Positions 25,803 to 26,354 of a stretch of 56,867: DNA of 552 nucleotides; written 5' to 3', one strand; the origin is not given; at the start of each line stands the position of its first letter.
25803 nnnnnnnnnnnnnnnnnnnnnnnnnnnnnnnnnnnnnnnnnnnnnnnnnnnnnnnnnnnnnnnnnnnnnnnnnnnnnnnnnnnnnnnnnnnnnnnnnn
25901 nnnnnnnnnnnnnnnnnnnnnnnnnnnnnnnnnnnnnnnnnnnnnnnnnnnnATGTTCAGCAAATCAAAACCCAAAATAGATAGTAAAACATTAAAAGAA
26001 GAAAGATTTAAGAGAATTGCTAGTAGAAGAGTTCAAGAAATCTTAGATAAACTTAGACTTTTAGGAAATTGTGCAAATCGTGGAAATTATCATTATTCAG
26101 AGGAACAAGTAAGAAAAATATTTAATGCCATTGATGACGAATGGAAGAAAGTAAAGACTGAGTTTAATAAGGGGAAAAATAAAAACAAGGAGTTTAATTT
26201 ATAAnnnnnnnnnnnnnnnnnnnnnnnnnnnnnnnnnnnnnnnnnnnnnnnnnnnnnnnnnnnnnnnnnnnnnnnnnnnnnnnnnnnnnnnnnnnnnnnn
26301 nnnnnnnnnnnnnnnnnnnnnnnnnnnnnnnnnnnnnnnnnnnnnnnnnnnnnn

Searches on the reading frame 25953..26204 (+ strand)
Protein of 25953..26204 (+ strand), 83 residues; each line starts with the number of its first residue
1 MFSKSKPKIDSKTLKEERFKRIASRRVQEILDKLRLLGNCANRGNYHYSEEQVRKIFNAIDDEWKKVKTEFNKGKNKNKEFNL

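Call 3: search_protein_families(library=pfam, proteins=[window:25953-26204:+], max_evalue=0.1)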
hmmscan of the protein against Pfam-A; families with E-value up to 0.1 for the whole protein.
window:25953-26204:+ (83 aa): 2 families
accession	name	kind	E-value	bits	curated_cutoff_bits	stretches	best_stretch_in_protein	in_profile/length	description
PF09155.15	DUF1940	-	0.027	14.9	25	1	25-77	40-91/143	Domain of unknown function (DUF1940)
PF05178.17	Kri1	-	0.067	14.2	25.2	1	10-66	5-60/102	KRI1-like family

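Call 4: search_protein_families(library=padloc, proteins=[window:25953-26204:+], max_evalue=0.1)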
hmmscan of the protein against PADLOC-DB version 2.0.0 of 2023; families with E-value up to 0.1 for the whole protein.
window:25953-26204:+ (83 aa): 0 families

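Call 5: search_protein_families(library=ncbifam, proteins=[window:25953-26204:+], max_evalue=0.1)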
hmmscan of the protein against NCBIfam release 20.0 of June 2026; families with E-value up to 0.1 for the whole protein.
window:25953-26204:+ (83 aa): 0 families

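Call 17: find_homologous_proteins(query=window:25953-26204:+, max_evalue=0.001)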
Query window:25953-26204:+ (83 aa): 166 proteins with E <= 0.001 among 166 candidates; the best 120 are listed.
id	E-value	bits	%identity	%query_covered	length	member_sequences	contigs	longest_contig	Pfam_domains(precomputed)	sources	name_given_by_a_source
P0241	4.1e-43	162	93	100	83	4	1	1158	-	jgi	-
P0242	3.7e-41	156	87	100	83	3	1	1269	-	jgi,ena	-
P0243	5.2e-41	156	88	100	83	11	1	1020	-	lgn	-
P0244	7.6e-41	155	89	100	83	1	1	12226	-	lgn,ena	-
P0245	9.9e-41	155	87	100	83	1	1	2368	-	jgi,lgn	jgi:hypothetical protein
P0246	1.1e-40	155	87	100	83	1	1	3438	-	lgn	-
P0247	1.5e-40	154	86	100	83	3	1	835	-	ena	-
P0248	3.4e-40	153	89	100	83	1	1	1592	-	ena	-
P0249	3.6e-40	153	87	100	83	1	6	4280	-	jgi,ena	-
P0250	2.2e-39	150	83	100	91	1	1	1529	-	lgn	-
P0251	2.4e-39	150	84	100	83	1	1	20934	-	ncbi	-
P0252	5.5e-39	149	83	100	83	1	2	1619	-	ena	-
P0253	7.0e-39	149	83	100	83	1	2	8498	-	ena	-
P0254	1.2e-38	148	83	100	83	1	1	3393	-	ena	-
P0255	1.5e-38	148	82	100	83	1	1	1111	-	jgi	-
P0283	3.2e-36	140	82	100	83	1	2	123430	-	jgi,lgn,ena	-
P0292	4.7e-35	137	80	100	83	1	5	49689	-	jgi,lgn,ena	-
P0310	1.6e-30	122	75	100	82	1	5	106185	-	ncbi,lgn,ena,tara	tara:strand:+ start:1242 stop:1490 length:249 start_codon:yes stop_codon:yes gene_type:complete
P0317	5.8e-30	120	71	100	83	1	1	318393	-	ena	-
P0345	7.6e-23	98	62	100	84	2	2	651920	-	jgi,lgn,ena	-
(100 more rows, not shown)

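Call 18: find_encoding_contigs(protein=P0292, flank=7000, max_places=2)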
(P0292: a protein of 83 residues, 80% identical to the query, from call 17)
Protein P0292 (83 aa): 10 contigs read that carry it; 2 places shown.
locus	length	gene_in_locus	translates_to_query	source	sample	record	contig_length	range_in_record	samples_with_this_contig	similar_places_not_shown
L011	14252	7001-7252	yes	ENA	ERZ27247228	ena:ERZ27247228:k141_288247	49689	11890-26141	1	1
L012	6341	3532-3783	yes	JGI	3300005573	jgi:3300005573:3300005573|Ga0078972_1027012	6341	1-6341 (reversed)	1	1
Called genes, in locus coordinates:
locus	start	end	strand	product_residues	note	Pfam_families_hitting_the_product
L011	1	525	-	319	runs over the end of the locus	PF09445:Methyltransf_15 (faint), PF17125:Methyltr_RsmF_N, PF01189:Methyltr_RsmB-F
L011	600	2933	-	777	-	PF03104:DNA_pol_B_exo1, PF00136:DNA_pol_B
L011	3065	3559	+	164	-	-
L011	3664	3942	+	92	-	-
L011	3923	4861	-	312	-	-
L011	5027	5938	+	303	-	PF18899:DUF5655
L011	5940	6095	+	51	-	-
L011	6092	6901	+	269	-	PF01555:N6_N4_Mtase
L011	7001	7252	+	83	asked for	-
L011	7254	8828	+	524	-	PF02518:HATPase_c, PF13589:HATPase_c_3, PF17942:Morc6_S5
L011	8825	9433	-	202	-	-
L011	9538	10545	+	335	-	PF00752:XPG_N, PF00867:XPG_I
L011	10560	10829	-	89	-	-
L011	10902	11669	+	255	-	PF25133:TYW2_N_2, PF02475:TRM5-TYW2_MTfase, PF05175:MTS (weak), PF13847:Methyltransf_31 (weak)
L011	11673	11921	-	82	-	-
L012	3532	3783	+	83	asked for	-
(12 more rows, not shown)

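Call 19: find_encoding_contigs(protein=P0317, flank=7000, max_places=2)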
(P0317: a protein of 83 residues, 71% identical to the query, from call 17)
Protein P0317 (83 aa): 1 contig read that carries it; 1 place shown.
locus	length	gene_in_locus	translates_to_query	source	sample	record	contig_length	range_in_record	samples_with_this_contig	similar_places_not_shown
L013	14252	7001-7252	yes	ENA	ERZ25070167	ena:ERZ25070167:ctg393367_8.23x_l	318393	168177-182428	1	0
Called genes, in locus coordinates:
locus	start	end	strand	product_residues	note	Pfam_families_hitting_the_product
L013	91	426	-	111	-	-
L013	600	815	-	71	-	-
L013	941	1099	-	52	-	-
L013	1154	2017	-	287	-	-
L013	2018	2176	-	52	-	-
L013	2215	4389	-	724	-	-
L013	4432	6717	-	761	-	PF00437:T2SSE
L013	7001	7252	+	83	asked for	-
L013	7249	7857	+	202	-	-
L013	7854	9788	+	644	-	-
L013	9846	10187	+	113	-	-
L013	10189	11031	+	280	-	-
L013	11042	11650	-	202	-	-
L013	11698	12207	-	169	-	-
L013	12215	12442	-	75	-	-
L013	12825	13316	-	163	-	-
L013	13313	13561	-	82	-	-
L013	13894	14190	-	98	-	PF01170:UPF0020 (weak), PF02384:N6_Mtase, PF20473:MmeI_Mtase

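Call 56: search_protein_families(library=pfam, proteins=[L013:7854-9785:+], max_evalue=0.05)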
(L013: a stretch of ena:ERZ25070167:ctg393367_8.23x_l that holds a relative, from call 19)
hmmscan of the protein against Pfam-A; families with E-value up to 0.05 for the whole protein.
L013:7854-9785:+ (644 aa): 3 families
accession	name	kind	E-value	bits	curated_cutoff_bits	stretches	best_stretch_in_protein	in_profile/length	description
PF24270.1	HTH_Cmi2_C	-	0.021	15.5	27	0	351-403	45-97/125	Cmi2, C-terminal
PF04218.19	CENP-B_N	-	0.037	14.1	21.2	0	132-163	2-33/53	CENP-B N-terminal DNA-binding domain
PF08279.18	HTH_11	-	0.046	14.1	25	0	585-618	4-38/55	HTH domain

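Call 57: search_protein_families(library=padloc, proteins=[L013:7854-9785:+, L013:7249-7854:+], max_evalue=0.01)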
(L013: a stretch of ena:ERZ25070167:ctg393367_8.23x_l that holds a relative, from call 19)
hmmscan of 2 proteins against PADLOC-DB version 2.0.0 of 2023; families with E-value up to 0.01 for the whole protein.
L013:7854-9785:+ (644 aa): 2 families
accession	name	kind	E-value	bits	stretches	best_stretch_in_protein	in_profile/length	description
PDLC03982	PD-Lambda-2_B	-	2e-05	22.1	1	517-632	283-389/402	-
PDLC04133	mad1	-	0.0024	16.1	1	592-619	2-29/60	mads_1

L013:7249-7854:+ (202 aa): 3 families
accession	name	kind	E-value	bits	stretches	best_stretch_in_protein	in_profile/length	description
PDLC02975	WH_III-A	-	0.0011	17.3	1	60-111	36-85/103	-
PDLC04796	PDC-S02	-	0.0053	13.7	1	31-114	149-229/390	-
PDLC02976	WH_III-A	-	0.007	15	0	61-120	37-93/104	-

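Call 74: search_solved_structures(query=A6, max_evalue=10)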
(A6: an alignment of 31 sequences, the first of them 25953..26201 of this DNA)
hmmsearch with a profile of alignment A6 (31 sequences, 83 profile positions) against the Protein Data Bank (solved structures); distinct sequences matched with E-value up to 10: 13.
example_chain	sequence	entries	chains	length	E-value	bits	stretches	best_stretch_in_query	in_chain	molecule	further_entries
3gtd_A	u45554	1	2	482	0.33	14.1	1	21-67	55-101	Fumarate hydratase class II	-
6gsi_I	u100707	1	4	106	0.41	13.8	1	9-52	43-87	VP2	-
5c05_A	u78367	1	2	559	0.55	13.4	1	28-70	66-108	Putative gamma-terpinene synthase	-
2x7v_A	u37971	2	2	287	0.63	13.2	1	34-64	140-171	PROBABLE ENDONUCLEASE 4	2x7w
4hno_A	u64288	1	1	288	0.75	12.9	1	34-64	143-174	Probable endonuclease 4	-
1y8c_A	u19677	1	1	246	1.5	12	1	29-66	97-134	S-adenosylmethionine-dependent methyltransferase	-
2j4r_A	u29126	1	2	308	2.2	11.4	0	49-69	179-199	EXOPOLYPHOSPHATASE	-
1t6d_A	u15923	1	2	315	2.3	11.4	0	49-69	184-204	exopolyphosphatase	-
4r04_A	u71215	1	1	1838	2.4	11.3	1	29-77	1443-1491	Toxin A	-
1t6c_A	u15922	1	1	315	2.5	11.3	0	49-69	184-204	exopolyphosphatase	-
9mx1_A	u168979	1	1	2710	2.7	11.2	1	28-77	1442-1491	Toxin A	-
7u1z_B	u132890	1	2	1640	2.8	11.1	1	29-77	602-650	Toxin A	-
7pog_A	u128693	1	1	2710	9.5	9.4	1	29-77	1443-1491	Toxin A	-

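Call 75: search_protein_families(library=phrogs, proteins=[window:25953-26201:+], max_evalue=0.01)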
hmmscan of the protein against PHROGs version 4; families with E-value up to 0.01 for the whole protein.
window:25953-26201:+ (83 aa): 0 families

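Call 86: find_encoding_contigs(protein=P0283, flank=5000, max_places=1)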
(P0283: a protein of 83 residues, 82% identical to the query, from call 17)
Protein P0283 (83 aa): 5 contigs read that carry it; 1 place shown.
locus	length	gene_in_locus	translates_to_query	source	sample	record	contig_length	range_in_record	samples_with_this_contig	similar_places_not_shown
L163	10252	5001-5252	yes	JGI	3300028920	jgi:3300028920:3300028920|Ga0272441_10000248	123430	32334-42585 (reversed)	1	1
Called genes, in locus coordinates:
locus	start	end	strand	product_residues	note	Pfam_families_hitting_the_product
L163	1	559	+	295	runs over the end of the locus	-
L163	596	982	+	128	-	PF00571:CBS (weak)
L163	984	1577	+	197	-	-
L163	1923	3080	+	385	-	PF13393:tRNA-synt_His, PF00587:tRNA-synt_2b (weak), PF03129:HGTP_anticodon (weak)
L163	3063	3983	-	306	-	PF02616:SMC_ScpA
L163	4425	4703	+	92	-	-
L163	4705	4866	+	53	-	-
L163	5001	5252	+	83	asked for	-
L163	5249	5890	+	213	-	-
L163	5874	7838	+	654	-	-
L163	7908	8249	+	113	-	-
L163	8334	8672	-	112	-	-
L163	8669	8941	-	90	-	PF01599:Ribosomal_S27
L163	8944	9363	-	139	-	PF01282:Ribosomal_S24e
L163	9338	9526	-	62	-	PF06093:Spt4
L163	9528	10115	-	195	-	PF03876:SHS2_Rpb7-N, PF00575:S1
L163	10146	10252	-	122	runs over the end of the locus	PF18477:PIN_9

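Call 87: find_encoding_contigs(protein=P0310, flank=5000, max_places=1)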
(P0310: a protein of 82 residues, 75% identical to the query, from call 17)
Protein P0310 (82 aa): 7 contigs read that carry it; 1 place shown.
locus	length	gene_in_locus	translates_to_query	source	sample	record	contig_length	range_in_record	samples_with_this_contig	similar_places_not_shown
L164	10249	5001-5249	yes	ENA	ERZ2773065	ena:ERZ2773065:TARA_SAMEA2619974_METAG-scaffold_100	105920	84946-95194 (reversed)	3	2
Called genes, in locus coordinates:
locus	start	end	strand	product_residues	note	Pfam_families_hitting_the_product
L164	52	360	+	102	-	PF01096:Zn_ribbon_TFIIS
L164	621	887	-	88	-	-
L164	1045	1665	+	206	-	PF14582:Metallophos_3 (faint), PF00149:Metallophos, PF12850:Metallophos_2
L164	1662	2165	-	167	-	PF13847:Methyltransf_31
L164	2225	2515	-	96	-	-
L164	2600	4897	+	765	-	PF01751:Toprim, PF01131:Topoisom_bac, PF01396:Zn_ribbon_Top1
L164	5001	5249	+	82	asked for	-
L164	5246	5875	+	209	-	-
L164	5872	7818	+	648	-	-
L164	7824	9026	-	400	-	PF04894:Nre_N, PF04895:Nre_C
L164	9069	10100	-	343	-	PF01180:DHO_dh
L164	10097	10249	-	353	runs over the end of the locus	-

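Call 88: find_encoding_contigs(protein=P0345, flank=5000, max_places=1)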
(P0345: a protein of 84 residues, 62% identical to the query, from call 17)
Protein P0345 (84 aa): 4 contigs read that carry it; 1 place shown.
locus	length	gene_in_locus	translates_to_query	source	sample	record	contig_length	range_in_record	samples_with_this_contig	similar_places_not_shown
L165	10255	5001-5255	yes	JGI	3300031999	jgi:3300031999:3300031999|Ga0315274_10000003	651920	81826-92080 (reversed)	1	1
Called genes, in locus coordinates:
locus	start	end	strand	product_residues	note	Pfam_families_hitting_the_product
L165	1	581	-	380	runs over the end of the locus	PF00266:Aminotran_5, PF01212:Beta_elim_lyase, PF01041:DegT_DnrJ_EryC1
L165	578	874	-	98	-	-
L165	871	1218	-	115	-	PF01022:HTH_5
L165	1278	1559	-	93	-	-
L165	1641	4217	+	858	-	PF00270:DEAD, PF04851:ResIII (faint), PF22590:Cas3-like_C_2 (faint), PF00271:Helicase_C, PF19306:WHD_Lhr, PF08494:DEAD_assoc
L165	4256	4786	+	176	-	-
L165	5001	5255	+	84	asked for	-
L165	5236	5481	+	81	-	-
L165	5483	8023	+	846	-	-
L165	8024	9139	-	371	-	PF01555:N6_N4_Mtase, PF01170:UPF0020 (faint), PF13847:Methyltransf_31 (faint), PF01555:N6_N4_Mtase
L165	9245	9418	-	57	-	-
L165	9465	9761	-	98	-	PF24709:DUF7670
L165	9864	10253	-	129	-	PF07883:Cupin_2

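Call 92: search_protein_families(library=pfam, proteins=[L163:5249-5887:+, L163:5874-7835:+, L165:5483-8020:+, L165:5236-5478:+], max_evalue=0.01)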
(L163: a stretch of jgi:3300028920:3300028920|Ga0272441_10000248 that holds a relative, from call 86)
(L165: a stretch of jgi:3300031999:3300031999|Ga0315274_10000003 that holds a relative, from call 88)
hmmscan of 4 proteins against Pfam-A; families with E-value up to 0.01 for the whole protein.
L163:5249-5887:+ (213 aa): 0 families

L163:5874-7835:+ (654 aa): 0 families

L165:5483-8020:+ (846 aa): 1 family
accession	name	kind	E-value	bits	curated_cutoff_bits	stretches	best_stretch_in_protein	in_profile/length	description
PF13589.12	HATPase_c_3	-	0.00066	20.2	25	1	63-179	12-85/137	Histidine kinase-, DNA gyrase B-, and HSP90-like ATPase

L165:5236-5478:+ (81 aa): 0 families
